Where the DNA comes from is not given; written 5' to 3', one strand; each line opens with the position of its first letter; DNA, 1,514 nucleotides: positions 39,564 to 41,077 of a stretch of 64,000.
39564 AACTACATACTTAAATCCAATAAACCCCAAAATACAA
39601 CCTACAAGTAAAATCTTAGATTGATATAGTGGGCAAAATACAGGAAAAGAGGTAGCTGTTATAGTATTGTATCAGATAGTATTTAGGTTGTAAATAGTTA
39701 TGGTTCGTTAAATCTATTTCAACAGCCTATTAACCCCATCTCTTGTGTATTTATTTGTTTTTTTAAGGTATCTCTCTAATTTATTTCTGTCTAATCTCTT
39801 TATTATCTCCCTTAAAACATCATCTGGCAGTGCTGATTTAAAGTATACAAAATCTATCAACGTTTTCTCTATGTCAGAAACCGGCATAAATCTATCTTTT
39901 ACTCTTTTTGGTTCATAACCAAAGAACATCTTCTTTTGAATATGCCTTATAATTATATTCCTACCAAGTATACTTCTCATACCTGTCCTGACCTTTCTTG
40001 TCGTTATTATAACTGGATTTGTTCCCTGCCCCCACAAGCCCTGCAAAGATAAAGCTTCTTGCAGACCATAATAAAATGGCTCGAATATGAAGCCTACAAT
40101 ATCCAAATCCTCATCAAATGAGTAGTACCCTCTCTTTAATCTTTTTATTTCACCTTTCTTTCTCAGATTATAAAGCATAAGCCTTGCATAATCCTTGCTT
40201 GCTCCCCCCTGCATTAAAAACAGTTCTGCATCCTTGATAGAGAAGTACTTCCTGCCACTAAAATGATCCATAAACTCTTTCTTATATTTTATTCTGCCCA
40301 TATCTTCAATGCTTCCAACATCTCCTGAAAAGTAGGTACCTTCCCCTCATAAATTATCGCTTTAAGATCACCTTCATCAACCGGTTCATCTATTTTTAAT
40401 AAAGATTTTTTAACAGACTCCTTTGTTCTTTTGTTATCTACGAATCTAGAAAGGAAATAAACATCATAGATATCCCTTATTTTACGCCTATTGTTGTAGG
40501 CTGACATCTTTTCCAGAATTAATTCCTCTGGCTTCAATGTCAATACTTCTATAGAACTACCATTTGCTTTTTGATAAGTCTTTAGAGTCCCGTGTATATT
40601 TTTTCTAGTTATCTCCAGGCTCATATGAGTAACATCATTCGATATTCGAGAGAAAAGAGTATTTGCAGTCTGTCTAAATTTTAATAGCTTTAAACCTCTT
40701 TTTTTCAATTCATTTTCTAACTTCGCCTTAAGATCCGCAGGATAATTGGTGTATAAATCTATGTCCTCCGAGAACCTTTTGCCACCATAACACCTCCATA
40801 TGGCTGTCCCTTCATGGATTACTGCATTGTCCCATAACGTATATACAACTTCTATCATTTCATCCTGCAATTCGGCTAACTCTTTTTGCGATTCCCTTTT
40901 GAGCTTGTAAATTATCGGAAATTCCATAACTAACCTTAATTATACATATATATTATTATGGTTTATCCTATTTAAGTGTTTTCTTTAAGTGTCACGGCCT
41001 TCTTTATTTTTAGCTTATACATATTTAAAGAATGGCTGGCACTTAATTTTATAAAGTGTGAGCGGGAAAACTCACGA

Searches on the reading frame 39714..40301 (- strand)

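Call 5: search_protein_families(library=ncbifam, proteins=[window:39714-40301:-], max_evalue=0.01)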
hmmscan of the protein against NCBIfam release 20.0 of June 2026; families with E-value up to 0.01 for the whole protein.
window:39714-40301:- (195 aa): 0 families

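Call 38: search_protein_families(library=pfam, proteins=[window:39714-40301:-], max_evalue=0.01)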
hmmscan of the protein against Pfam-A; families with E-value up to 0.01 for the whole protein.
window:39714-40301:- (195 aa): 1 family
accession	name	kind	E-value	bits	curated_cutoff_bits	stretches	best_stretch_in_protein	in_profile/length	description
PF13338.12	AbiEi_4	-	2.9e-05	24.5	25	1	19-61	13-47/49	Transcriptional regulator, AbiEi antitoxin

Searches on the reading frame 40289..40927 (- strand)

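Call 5: search_protein_families(library=ncbifam, proteins=[window:40289-40927:-], max_evalue=0.01)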
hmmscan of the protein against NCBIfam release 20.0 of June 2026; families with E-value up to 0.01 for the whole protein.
window:40289-40927:- (212 aa): 0 families

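Call 38: search_protein_families(library=pfam, proteins=[window:40289-40927:-], max_evalue=0.01)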
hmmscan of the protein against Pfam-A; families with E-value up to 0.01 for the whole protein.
window:40289-40927:- (212 aa): 3 families
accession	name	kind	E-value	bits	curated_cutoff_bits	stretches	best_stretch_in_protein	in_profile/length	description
PF08843.17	AbiEii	-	4.7e-16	59.9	22.5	1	40-174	20-184/238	Nucleotidyl transferase AbiEii toxin, Type IV TA system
PF19502.5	DUF6036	-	0.0074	16.5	23.6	0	17-158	3-120/164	Nucleotidyltransferase of unknown function (DUF6036)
PF17950.7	SpmSyn_N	-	0.0092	16.6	25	0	102-156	15-68/96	S-adenosylmethionine decarboxylase N -terminal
